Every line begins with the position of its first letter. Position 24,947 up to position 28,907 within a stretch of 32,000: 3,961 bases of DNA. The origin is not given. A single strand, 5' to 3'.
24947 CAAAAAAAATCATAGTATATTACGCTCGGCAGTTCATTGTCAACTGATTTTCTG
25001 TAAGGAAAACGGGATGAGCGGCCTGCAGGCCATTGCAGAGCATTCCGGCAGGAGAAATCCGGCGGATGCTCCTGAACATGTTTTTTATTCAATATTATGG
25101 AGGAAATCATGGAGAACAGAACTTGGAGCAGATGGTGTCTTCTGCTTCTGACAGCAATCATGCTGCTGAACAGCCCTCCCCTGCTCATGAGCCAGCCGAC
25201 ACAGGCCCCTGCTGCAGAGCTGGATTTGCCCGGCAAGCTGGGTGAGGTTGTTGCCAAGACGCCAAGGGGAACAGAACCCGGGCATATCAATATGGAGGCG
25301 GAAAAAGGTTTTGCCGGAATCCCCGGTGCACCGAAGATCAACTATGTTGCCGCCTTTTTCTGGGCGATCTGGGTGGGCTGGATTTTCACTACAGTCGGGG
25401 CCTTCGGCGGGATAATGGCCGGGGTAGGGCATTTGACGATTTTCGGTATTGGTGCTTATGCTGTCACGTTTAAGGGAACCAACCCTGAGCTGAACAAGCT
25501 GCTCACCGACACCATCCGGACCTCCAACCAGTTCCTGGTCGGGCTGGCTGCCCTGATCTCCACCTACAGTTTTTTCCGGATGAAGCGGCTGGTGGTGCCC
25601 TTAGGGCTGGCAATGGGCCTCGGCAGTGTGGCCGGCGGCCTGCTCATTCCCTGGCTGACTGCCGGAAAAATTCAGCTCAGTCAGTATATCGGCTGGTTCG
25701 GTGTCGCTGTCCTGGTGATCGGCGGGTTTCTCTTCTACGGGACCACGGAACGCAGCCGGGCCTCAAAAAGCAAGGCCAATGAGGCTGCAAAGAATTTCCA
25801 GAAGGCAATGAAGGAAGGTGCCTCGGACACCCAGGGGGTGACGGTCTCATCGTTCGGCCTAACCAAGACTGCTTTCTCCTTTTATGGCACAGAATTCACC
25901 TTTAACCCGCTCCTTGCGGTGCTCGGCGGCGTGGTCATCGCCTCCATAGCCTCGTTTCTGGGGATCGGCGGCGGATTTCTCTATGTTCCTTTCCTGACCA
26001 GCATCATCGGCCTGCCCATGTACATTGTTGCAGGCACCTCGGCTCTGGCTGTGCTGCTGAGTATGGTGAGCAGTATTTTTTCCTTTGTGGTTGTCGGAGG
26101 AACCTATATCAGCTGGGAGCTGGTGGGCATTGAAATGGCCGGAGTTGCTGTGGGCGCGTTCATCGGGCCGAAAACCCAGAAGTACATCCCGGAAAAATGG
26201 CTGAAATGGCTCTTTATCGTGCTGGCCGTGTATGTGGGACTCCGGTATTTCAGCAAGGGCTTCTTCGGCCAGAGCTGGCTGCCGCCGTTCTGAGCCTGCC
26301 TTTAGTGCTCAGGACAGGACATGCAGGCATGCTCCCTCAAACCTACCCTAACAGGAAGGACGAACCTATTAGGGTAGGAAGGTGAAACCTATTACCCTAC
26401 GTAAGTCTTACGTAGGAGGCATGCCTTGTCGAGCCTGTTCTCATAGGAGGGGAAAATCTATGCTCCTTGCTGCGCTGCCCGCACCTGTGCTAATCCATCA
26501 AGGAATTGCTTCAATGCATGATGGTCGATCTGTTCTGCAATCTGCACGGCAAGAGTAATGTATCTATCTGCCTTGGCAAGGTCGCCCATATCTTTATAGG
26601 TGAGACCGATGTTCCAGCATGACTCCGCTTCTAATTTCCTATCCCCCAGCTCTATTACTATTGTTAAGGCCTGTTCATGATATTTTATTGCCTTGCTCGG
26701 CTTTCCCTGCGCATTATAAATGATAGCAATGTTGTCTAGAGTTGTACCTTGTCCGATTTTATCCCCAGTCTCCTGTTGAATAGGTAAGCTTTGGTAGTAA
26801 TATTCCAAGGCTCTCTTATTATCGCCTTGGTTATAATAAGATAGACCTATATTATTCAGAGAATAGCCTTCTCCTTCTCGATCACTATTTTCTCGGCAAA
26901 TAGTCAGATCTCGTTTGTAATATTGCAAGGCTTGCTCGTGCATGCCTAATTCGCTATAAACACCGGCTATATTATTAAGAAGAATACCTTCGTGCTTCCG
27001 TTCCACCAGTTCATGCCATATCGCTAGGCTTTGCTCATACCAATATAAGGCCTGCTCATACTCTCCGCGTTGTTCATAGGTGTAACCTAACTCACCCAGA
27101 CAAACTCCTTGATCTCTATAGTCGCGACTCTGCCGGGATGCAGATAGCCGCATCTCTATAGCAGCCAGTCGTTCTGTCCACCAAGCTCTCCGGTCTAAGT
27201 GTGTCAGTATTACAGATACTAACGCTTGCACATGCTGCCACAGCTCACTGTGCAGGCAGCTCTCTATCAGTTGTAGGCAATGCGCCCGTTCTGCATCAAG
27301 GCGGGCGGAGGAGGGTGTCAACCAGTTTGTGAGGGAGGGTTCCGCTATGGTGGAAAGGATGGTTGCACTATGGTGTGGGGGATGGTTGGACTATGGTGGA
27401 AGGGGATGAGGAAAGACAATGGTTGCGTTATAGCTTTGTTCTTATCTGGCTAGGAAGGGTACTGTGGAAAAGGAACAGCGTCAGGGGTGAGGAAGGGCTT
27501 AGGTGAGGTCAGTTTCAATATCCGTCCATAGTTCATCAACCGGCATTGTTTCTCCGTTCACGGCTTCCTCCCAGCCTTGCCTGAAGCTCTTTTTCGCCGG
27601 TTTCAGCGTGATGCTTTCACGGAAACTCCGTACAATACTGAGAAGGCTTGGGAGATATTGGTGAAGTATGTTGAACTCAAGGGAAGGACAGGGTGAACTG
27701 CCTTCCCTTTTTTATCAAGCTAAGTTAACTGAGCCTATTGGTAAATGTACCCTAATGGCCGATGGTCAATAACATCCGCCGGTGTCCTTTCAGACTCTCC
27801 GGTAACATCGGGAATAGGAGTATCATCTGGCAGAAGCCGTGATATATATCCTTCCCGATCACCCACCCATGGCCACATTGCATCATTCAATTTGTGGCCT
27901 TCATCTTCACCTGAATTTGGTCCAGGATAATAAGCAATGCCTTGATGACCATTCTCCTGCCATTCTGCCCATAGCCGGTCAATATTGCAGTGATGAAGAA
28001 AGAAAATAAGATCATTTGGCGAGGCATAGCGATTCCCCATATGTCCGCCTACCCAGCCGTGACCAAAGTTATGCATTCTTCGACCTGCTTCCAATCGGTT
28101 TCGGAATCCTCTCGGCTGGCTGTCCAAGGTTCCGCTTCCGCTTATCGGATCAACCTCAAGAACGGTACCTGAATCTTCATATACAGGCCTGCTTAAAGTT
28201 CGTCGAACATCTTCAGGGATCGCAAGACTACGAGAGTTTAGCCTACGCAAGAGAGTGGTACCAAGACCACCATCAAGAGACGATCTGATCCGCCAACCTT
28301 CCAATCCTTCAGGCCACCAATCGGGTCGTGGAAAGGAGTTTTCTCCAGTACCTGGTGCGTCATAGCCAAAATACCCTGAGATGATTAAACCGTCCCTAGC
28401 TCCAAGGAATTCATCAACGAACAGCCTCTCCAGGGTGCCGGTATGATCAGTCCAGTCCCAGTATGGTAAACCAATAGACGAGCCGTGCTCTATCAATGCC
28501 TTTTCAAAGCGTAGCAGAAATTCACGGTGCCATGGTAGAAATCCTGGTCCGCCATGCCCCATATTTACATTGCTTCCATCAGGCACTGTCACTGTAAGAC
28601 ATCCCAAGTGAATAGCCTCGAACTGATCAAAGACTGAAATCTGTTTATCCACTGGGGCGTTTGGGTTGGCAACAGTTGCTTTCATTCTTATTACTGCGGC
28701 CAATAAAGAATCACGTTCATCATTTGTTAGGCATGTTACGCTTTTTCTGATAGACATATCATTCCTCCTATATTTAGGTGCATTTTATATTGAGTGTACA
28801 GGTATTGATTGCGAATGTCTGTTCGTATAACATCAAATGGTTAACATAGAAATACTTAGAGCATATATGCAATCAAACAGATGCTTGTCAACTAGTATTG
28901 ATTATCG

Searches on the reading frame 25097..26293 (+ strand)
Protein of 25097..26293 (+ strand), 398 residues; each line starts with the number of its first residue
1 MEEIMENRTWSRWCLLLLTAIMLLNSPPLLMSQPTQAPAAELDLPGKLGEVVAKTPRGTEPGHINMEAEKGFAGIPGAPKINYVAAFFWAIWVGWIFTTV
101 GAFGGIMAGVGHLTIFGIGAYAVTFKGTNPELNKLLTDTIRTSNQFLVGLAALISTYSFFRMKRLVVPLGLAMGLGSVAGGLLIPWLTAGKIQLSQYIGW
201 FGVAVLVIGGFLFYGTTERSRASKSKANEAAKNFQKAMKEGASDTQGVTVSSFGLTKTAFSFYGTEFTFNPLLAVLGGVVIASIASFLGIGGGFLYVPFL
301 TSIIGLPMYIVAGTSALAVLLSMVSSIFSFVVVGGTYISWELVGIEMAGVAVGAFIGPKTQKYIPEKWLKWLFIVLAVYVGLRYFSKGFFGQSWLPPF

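Call 3: search_protein_families(library=pfam, proteins=[window:25097-26293:+], max_evalue=0.01)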
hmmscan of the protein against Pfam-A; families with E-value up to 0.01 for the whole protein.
window:25097-26293:+ (398 aa): 1 family
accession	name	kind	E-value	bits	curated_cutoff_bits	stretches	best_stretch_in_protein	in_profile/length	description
PF01925.25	TauE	-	2.1e-23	83.7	32.6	1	87-383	2-236/237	Sulfite exporter TauE/SafE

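Call 4: search_protein_families(library=ncbifam, proteins=[window:25097-26293:+], max_evalue=0.01)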
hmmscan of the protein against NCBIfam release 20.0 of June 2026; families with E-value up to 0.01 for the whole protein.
window:25097-26293:+ (398 aa): 0 families

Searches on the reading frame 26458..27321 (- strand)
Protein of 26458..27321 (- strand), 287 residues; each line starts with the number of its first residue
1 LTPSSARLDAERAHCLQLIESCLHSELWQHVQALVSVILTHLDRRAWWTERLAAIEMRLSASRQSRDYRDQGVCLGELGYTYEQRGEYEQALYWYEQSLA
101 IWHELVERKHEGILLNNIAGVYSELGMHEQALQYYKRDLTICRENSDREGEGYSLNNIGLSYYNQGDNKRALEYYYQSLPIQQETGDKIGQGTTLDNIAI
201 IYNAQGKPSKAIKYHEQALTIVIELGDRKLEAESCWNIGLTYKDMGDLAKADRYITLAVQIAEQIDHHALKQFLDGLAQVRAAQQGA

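Call 29: search_protein_families(library=pfam, proteins=[window:26458-27321:-], max_evalue=0.001)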
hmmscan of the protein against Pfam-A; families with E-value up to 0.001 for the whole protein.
window:26458-27321:- (287 aa): 17 families
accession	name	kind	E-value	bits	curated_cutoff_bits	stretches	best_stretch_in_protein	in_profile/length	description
PF13424.12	TPR_12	-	1.3e-34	118.7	30.1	2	154-221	5-74/77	Tetratricopeptide repeat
PF13374.12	TPR_10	-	2.6e-30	103.9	27.5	3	74-110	4-40/42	Tetratricopeptide repeat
PF00515.34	TPR_1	-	1.5e-25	88.4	27.8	3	154-181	3-30/34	Tetratricopeptide repeat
PF13176.12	TPR_7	-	1.8e-24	84.1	27.9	2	115-149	2-36/36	Tetratricopeptide repeat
PF07719.23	TPR_2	-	1.3e-19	69.1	27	1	75-101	4-30/34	Tetratricopeptide repeat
PF13181.12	TPR_8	-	2e-19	68.5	25.7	1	232-264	1-33/34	Tetratricopeptide repeat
PF17874.7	TPR_MalT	-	1.3e-08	35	45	1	157-284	45-174/336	MalT-like TPR region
PF13174.12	TPR_6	-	2.5e-08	34.5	26.3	0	157-176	5-24/33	Tetratricopeptide repeat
PF13428.12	TPR_14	-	1.1e-07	32.2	23.5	0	77-101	6-30/44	Tetratricopeptide repeat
PF13414.12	TPR_11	-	4.8e-06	26.6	26.8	0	79-101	1-23/42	TPR repeat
PF24885.1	TPR_NPHP3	-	7.8e-06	25.9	100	0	77-147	146-218/239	Nephrocystin-3 TPR domain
PF13431.12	TPR_17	-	4.3e-05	23.9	24.4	0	75-92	16-33/34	Tetratricopeptide repeat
PF13432.12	TPR_16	-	0.00012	22.9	32.7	0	77-101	36-60/65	Tetratricopeptide repeat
PF18768.7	RNPP_C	-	0.00015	21.7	26.5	0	114-179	81-148/213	RNPP family C-terminal domain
PF14938.12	SNAP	-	0.00028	20.9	25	0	164-270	47-153/282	Soluble NSF attachment protein, SNAP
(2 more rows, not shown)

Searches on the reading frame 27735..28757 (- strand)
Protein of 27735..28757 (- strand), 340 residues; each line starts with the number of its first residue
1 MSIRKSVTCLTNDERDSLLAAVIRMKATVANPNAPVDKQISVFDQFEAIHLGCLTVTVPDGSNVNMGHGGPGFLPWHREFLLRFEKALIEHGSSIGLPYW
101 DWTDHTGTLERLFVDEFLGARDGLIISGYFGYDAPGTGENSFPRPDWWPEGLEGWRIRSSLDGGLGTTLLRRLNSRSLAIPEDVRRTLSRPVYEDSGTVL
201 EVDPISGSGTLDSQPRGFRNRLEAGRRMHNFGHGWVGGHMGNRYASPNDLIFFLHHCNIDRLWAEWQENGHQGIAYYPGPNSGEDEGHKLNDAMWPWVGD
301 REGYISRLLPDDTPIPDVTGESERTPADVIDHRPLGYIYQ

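Call 29: search_protein_families(library=pfam, proteins=[window:27735-28757:-], max_evalue=0.001)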
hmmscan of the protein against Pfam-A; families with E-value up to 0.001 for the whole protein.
window:27735-28757:- (340 aa): 1 family
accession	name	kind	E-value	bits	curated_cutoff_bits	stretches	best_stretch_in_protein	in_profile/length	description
PF00264.25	Tyrosinase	-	2.3e-37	129.9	22.6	1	41-268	2-213/214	Common central domain of tyrosinase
